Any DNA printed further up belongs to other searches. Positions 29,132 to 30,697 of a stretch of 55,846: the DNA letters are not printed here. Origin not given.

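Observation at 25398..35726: Orphan one-strand cluster: BtrH-like enzyme, carrier protein, sulfotransferase and two B12-radical-SAM enzymes, next to an APS kinase and the lpxA/lpxC-fabZ/lpxD block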

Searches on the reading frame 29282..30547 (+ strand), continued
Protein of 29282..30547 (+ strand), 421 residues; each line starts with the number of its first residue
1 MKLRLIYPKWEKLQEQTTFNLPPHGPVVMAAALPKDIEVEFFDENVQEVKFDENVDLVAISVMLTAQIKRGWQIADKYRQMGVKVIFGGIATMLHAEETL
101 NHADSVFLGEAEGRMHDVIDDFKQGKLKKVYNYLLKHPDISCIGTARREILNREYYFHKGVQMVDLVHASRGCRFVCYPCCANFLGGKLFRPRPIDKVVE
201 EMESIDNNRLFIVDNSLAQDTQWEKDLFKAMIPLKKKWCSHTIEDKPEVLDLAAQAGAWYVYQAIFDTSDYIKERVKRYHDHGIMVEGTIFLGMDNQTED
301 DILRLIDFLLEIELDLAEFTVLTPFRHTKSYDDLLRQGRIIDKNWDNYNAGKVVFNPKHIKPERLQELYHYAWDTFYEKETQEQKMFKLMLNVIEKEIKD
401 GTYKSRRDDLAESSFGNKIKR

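Call 49: search_protein_families(library=ncbifam, proteins=[L061:8492-9796:-, L061:11349-11750:+, L061:11747-12769:+, L061:12766-13527:+, L061:13502-14779:+, L061:14845-16047:+, L061:16155-17288:-, L061:6080-7942:+, L003:6837-7331:+, L001:13190-14305:-], max_evalue=0.00001)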
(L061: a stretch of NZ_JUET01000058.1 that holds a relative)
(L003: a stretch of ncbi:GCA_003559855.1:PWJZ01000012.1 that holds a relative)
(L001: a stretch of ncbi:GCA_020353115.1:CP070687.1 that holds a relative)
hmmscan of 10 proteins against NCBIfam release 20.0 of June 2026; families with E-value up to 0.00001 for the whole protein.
L061:8492-9796:- (434 aa): 1 family
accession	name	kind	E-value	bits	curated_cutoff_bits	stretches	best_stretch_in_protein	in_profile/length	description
TIGR00889.1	2A0110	subfamily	8e-129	430.3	446.1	1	1-423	1-412/418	nucleoside permease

L061:11349-11750:+ (133 aa): 2 families
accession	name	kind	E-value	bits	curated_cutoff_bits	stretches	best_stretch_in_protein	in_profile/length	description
NF053545.1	flexirubin_DarG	equivalog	1.3e-39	135.3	170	1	2-130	1-129/129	flexirubin biosynthesis protein DarG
NF053536.1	DarG_fam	subfamily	5.9e-37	126.7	70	1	2-132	1-130/131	DarG family dialkylresorcinol biosynthesis protein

L061:11747-12769:+ (340 aa): 1 family
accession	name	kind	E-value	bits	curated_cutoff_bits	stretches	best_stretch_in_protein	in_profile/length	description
NF053550.1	DarH_acyl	equivalog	7.9e-120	399.9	300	1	6-332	2-324/325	BtrH-related acyltransferase DarH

L061:12766-13527:+ (253 aa): 183 families (the best 25 are shown)
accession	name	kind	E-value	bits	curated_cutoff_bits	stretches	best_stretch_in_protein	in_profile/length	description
TIGR01188.1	drrA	subfamily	4.3e-71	239.7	312.45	1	21-235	7-221/302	daunorubicin resistance ABC transporter, ATP-binding protein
TIGR03864.1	PQQ_ABC_ATP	hypoth_equivalog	3e-58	197.1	302.25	1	6-242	2-236/236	ABC transporter, ATP-binding subunit, PQQ-dependent alcohol dehydrogenase system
NF033858.1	ABC2_perm_RbbA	equivalog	4.3e-53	180.5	1050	1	15-240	274-499/909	ribosome-associated ATPase/putative transporter RbbA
NF010060.0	PRK13537.1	equivalog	1.8e-52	178.2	521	1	3-228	13-236/314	nodulation factor ABC transporter ATP-binding protein NodI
NF010059.0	PRK13536.1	equivalog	4.4e-50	170.3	549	1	4-227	42-263/342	nodulation factor ABC transporter ATP-binding protein NodI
TIGR01288.1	nodI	equivalog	1.1e-45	155.9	424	1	5-227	4-224/303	nodulation factor ABC transporter ATP-binding protein NodI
TIGR03522.1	GldA_ABC_ATP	equivalog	1.8e-45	155.7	402.6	1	6-230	3-224/301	gliding motility-associated ABC transporter ATP-binding subunit GldA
TIGR04406.1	LPS_export_lptB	equivalog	1.8e-42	145.3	240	1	7-227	3-224/239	LPS export ABC transporter ATP-binding protein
TIGR00968.1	3a0106s01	subfamily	1.9e-40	138.9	342.75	1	8-229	3-222/237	sulfate ABC transporter ATP-binding protein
TIGR04521.1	ECF_ATPase_2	equivalog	1.7e-39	135.6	330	1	9-229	4-236/279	energy-coupling factor transporter ATPase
NF008653.0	PRK11650.1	subfamily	2.3e-39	135.5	432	1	4-228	2-225/357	sn-glycerol-3-phosphate ABC transporter ATP-binding protein UgpC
NF006987.0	PRK09452.1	equivalog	2.5e-39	135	482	1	4-227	16-237/378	spermidine/putrescine ABC transporter ATP-binding protein PotA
TIGR01257.1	rim_protein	equivalog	3.8e-39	133.5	4012.85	1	8-231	931-1153/2272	rim ABC transporter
NF043075.1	MMSYN1_0197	equivalog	4.7e-39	134.3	550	1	5-228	2-223/341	spermidine/putrescine ABC transporter ATP-binding protein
TIGR03265.1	PhnT2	equivalog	9.5e-38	130.3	457.7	1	5-228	4-225/353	putative 2-aminoethylphosphonate ABC transporter ATP-binding protein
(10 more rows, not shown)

L061:13502-14779:+ (425 aa): 3 families
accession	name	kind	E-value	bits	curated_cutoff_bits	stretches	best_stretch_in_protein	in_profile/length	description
NF038293.1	permease_SagH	equivalog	5.1e-11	42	450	1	232-379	185-329/370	SagH family ABC transporter permease subunit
TIGR00025.1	Mtu_efflux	paralog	9e-10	38.5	146.9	1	226-378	43-191/238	ABC transporter efflux protein, DrrB family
NF033858.1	ABC2_perm_RbbA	equivalog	9.6e-10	37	1050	1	226-414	716-900/909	ribosome-associated ATPase/putative transporter RbbA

L061:14845-16047:+ (400 aa): 4 families
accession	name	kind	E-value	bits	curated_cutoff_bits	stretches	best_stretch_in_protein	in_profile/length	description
NF010151.0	PRK13628.1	equivalog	6e-19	68.3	308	1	4-382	11-397/407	serine/threonine transporter SstT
NF002461.0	PRK01663.1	subfamily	4.1e-08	32.7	513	1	131-385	147-401/428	C4-dicarboxylate transporter DctA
NF008440.0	PRK11283.1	equivalog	1.5e-06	27.3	638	1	118-382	144-407/437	glutamate/aspartate:proton symporter GltP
NF009587.0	PRK13027.1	subfamily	7.5e-06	25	570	1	125-382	142-399/442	C4-dicarboxylate transporter DctA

L061:16155-17288:- (377 aa): 3 families
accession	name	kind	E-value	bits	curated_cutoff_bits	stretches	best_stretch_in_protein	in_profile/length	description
TIGR00215.1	lpxB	equivalog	3.9e-61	207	190.25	1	5-370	11-377/382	lipid-A-disaccharide synthase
NF002173.0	PRK01021.1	equivalog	5e-39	134.3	1033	1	2-353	228-583/610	lipid-A-disaccharide synthase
TIGR03492.1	TIGR03492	hypoth_equivalog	3.5e-09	35.8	219.2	1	153-227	179-242/396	lipid-A-disaccharide synthase-related protein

L061:6080-7942:+ (620 aa): 7 families
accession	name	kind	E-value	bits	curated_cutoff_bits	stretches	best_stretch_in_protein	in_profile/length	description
TIGR02917.1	PEP_TPR_lipo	equivalog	2e-12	45.8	312.2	1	520-578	442-500/899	XrtA/PEP-CTERM system TPR-repeat protein PrsT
NF040959.1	MamA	equivalog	9.2e-11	41.6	200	1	484-607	82-203/204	magnetosome protein MamA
NF033762.1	social_mot_Tgl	equivalog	2.9e-09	36.6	225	1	464-617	57-210/252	social motility TPR repeat lipoprotein Tgl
TIGR02521.1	type_IV_pilW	equivalog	1.9e-07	30.9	154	1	521-605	43-127/234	type IV pilus biogenesis/stability protein PilW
TIGR00990.1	3a0801s09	subfamily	4.2e-07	29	757.25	1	482-604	340-460/615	mitochondrial import receptor subunit TOM70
TIGR00540.1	TPR_hemY_coli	hypoth_equivalog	1.8e-06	27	142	1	519-603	302-385/385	heme biosynthesis-associated TPR protein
NF007302.0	PRK09782.1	equivalog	7.7e-06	24.1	1223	0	505-603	575-672/990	phage receptor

L003:6837-7331:+ (164 aa): 2 families
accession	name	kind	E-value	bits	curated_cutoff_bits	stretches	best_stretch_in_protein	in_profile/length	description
NF053545.1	flexirubin_DarG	equivalog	5.9e-16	58.8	170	1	14-120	19-126/129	flexirubin biosynthesis protein DarG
NF053536.1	DarG_fam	subfamily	8.6e-16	58.3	70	1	13-122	17-127/131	DarG family dialkylresorcinol biosynthesis protein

L001:13190-14305:- (371 aa): 10 families
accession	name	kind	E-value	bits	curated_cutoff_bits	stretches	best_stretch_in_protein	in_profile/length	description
NF005293.2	PRK06816.1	subfamily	6.3e-34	117.6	450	1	9-364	3-371/378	StlD/DarB family beta-ketosynthase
NF053539.1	resorcinol_DarB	exception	2.8e-27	95.8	550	1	8-362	4-368/377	dialkylresorcinol biosynthesis protein DarB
TIGR00747.1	fabH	subfamily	2.1e-22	79.6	292.1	1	76-352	52-305/322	beta-ketoacyl-ACP synthase III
NF006829.0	PRK09352.1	subfamily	4.9e-21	75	249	1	74-353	52-305/322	beta-ketoacyl-ACP synthase 3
NF005541.0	PRK07204.1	equivalog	3.5e-16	59.5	402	1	6-171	4-151/329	beta-ketoacyl-ACP synthase III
NF005703.0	PRK07515.1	equivalog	4.1e-13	49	304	1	74-169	95-190/373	beta-ketoacyl-ACP synthase III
NF005308.0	PRK06840.1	equivalog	9.8e-12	44.5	315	1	73-203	51-176/339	3-oxoacyl-ACP synthase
NF003274.0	PRK04262.1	equivalog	1.2e-10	41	244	1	69-167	45-145/347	hydroxymethylglutaryl-CoA synthase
NF006720.0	PRK09258.1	equivalog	2.2e-09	37.1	285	1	77-169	63-157/338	3-oxoacyl-ACP synthase III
NF004623.0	PRK05963.1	equivalog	4.2e-06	26.3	437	0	77-209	56-178/328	beta-ketoacyl-ACP synthase III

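Call 57: find_encoding_contigs(protein=P0001, flank=1000, max_places=3)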
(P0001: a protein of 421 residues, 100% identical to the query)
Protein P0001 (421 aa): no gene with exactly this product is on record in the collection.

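Call 59: search_protein_families(library=ncbifam, proteins=[L041:11294-12214:+, L041:12218-13369:+, L041:13387-13788:+, L041:13788-14807:+, L001:15166-15561:-, L001:11741-13063:+, L002:8237-9940:+, L003:3809-4231:+, L002:6747-8246:+], max_evalue=0.001)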
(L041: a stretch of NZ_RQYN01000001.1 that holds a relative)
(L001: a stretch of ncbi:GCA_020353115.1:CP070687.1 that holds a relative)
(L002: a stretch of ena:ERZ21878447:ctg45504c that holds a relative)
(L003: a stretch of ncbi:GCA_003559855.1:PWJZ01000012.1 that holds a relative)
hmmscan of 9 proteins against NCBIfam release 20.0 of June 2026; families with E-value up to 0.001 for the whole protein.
L041:11294-12214:+ (306 aa): 0 families

L041:12218-13369:+ (383 aa): 10 families
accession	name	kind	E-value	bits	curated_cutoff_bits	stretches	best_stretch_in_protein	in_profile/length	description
NF053539.1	resorcinol_DarB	exception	3.9e-163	542.9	550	1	7-383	2-377/377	dialkylresorcinol biosynthesis protein DarB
NF005293.2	PRK06816.1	subfamily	1.3e-157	524.7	450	1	8-383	1-378/378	StlD/DarB family beta-ketosynthase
NF006829.0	PRK09352.1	subfamily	1.1e-22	80.5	249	2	8-164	5-149/322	beta-ketoacyl-ACP synthase 3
TIGR00747.1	fabH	subfamily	1.2e-19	70.5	292.1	2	10-163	5-146/322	beta-ketoacyl-ACP synthase III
NF006720.0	PRK09258.1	equivalog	5.4e-17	62.1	285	1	6-366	4-323/338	3-oxoacyl-ACP synthase III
NF005541.0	PRK07204.1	equivalog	4e-12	46.2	402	1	9-162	6-148/329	beta-ketoacyl-ACP synthase III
NF004623.0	PRK05963.1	equivalog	2.7e-11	43.4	437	1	14-160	12-145/328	beta-ketoacyl-ACP synthase III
NF005308.0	PRK06840.1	equivalog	2.2e-06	27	315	1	8-155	5-141/339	3-oxoacyl-ACP synthase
TIGR01835.1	HMG-CoA-S_prok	equivalog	3.2e-05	22.9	360.35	1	64-156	45-136/382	hydroxymethylglutaryl-CoA synthase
NF005703.0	PRK07515.1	equivalog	0.00048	19.1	304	0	34-163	58-190/373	beta-ketoacyl-ACP synthase III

L041:13387-13788:+ (133 aa): 2 families
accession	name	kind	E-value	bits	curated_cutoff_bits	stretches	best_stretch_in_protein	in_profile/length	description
NF053545.1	flexirubin_DarG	equivalog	3.4e-40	137.2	170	1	2-130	1-129/129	flexirubin biosynthesis protein DarG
NF053536.1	DarG_fam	subfamily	2.3e-37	128.1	70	1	2-132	1-130/131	DarG family dialkylresorcinol biosynthesis protein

L041:13788-14807:+ (339 aa): 1 family
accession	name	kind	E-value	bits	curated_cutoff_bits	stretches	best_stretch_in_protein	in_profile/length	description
NF053550.1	DarH_acyl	equivalog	2.1e-119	398.5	300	1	5-331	2-324/325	BtrH-related acyltransferase DarH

L001:15166-15561:- (131 aa): 6 families
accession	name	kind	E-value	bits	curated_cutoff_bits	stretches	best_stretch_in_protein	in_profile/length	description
NF011250.0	PRK14656.1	equivalog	8.5e-09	35.6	175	1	22-130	9-124/126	holo-[acyl-carrier-protein] synthase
TIGR00516.1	acpS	equivalog_domain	2e-08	34.6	59.8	1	40-130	29-121/125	holo-ACP synthase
TIGR00556.1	pantethn_trn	domain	8.6e-08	32.3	45.35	1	22-129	9-125/128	phosphopantetheine--protein transferase domain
NF000832.0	PRK00070.3-2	equivalog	1.9e-06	28.2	107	1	22-130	9-115/116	holo-ACP synthase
NF011251.0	PRK14657.1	equivalog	6.9e-05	22.9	165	1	37-130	26-122/123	holo-[acyl-carrier-protein] synthase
NF000831.0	PRK00070.3-1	equivalog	7e-05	22.7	124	1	78-130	79-128/130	holo-ACP synthase AcpS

L001:11741-13063:+ (440 aa): 9 families
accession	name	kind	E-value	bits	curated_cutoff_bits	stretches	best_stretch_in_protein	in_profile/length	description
NF053551.1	FlxY_rubin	equivalog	1.1e-201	670.1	520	1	9-432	1-424/424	flexirubin biosynthesis putative acyl-CoA ligase FlxY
NF041878.1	paak_haloarch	equivalog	9.8e-50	169.4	700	1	8-413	4-407/427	phenylacetate--CoA ligase PaaK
NF045666.1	DVU1553_fam_AMP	equivalog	4e-43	147.8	300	1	14-330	20-330/331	DVU_1553 family AMP-dependent CoA ligase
TIGR02155.1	PA_CoA_ligase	equivalog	4.2e-41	140.9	646.3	1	12-381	3-367/422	phenylacetate--CoA ligase PaaK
TIGR03335.1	F390_ftsA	equivalog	7.6e-23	80.9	458.7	1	7-324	4-323/445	coenzyme F390 synthetase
NF041217.1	BagE_FevW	exception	1.2e-11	44.3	800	1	34-334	29-314/424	bagremycin/ferroverdin synthetase BagE/FevW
TIGR02304.1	aden_form_hyp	equivalog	8.6e-08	31.6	251.9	1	171-338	182-333/430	F390 synthetase-related protein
NF009071.0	PRK12406.1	subfamily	1.3e-06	27.1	701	1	87-292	157-359/510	acyl-CoA synthetase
NF004837.0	PRK06187.1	subfamily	2.4e-05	22.8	476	0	74-251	161-327/531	long-chain-fatty-acid--CoA ligase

L002:8237-9940:+ (567 aa): 1 family
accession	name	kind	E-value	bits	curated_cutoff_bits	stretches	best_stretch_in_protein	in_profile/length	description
NF040521.1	C45_proenzyme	subfamily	5e-66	223.2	85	1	79-420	1-311/313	C45 family autoproteolytic acyltransferase/hydrolase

L003:3809-4231:+ (140 aa): 2 families
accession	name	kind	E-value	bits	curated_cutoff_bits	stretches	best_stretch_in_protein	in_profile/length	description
NF000582.1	PRK00006.1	equivalog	4.2e-08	33.2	113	1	6-135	3-135/137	3-hydroxyacyl-ACP dehydratase FabZ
TIGR01750.1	fabZ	equivalog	1.7e-06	27.9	155.15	1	6-133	4-137/141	3-hydroxyacyl-ACP dehydratase FabZ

L002:6747-8246:+ (499 aa): 39 families (the best 25 are shown)
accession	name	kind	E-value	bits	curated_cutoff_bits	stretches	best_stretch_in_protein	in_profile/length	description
TIGR02733.1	desat_CrtD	equivalog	1.1e-32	113.3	549.7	2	5-76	3-74/492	C-3',4' desaturase CrtD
TIGR02730.1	carot_isom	equivalog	1.8e-22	79.8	586.9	2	4-156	1-151/493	carotenoid isomerase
TIGR02734.1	crtI_fam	subfamily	5.1e-20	71.6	238.1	1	6-467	1-469/504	phytoene desaturase family protein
NF058655.1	CrtID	equivalog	3.1e-18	65.9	640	1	6-348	1-349/478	bifunctional phytoene desaturase/3,4-desaturase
NF045637.1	carotdesatCrtDProt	equivalog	3.1e-15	55.7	580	1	6-327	1-330/485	1-hydroxycarotenoid 3,4-desaturase CrtD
NF005560.0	PRK07233.1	equivalog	3.5e-12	45.9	252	1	5-85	2-80/435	hypothetical protein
NF042421.1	hydcarot_desat_CrtD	equivalog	5.9e-09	34.9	500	1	6-135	4-128/487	1-hydroxycarotenoid 3,4-desaturase CrtD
NF005548.0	PRK07208.1-4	equivalog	1.1e-08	34.1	389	1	4-58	4-58/488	hypothetical protein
NF045689.1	BCarotKetCrtO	equivalog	7.1e-08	31.4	1000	1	1-41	1-41/563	beta-carotene ketolase CrtO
TIGR03467.1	HpnE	equivalog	7.6e-08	32.1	283.05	1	6-83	1-78/430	hydroxysqualene dehydroxylase HpnE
NF005545.0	PRK07208.1-1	equivalog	7.7e-08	31.1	451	1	3-61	7-66/504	hypothetical protein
TIGR00562.1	proto_IX_ox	equivalog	1.7e-07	30.2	97.85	1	3-65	2-66/470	protoporphyrinogen oxidase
NF004789.0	PRK06134.1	subfamily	2.8e-06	26.2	747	1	2-41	11-50/581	FAD-dependent oxidoreductase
TIGR01350.1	lipoamide_DH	equivalog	3.2e-06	26.1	408.8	1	4-43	2-41/461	dihydrolipoyl dehydrogenase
TIGR00292.1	TIGR00292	equivalog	5.1e-06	25.9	148.3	1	4-41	22-59/254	sulfide-dependent adenosine diphosphate thiazole synthase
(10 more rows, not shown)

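Call 83: search_protein_families(library=pfam, proteins=[L041:11294-12214:+, L003:6837-7331:+], max_evalue=0.01)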
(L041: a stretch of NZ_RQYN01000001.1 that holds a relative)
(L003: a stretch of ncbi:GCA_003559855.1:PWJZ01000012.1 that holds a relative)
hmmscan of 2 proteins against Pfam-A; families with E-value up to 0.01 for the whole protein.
L041:11294-12214:+ (306 aa): 1 family
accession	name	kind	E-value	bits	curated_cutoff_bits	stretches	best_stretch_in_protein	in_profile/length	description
PF00258.30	Flavodoxin_1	-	0.00039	21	25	1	9-37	1-29/143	Flavodoxin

L003:6837-7331:+ (164 aa): 0 families

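Call 84: predict_structure(alignment_id=A1)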
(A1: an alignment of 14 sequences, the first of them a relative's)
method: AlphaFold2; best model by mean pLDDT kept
length: 421 residues; sequences in the alignment: 14
mean_pLDDT: 75.3   pTM: 0.73
mean pLDDT of the five models: 75.3, 68.5, 68.5, 61.7, 59.7
residues with pLDDT >= 90: 75; 70-90: 206; 50-70: 109; < 50: 31
segments of 3 or more residues with pLDDT < 50: 16-20, 172-188, 349-351, 419-421
pLDDT, mean of each block of 10 residues (from residue 1): 89 52 68 85 86 91 79 95 89 80 84 78 93 67 71 68 64 41 42 78 73 66 90 84 85 88 80 89 84 80 88 80 64 81 62 69 81 82 61 67 60 49 42
secondary structure, 60 per line:
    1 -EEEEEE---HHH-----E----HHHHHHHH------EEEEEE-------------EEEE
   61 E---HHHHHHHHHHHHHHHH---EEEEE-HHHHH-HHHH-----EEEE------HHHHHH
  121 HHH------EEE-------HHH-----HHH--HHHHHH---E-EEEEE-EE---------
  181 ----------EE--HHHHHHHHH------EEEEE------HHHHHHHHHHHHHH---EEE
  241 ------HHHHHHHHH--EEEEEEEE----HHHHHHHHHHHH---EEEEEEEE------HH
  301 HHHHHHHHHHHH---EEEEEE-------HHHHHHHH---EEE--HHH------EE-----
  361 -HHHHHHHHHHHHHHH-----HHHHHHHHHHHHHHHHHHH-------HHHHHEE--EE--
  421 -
elements in order: E2-7 H24-31 E38-43 E57-61 H65-80 E84-88 H90-94 H96-99 E105-108 H115-123 E130-132 H153-158 E164-168 H195-203 E210-214 H221-234 E238-240 H247-255 E258-265 H270-281 E285-292 H299-312 E316-321 H329-336 E340-342 H362-376 H382-400 H408-412
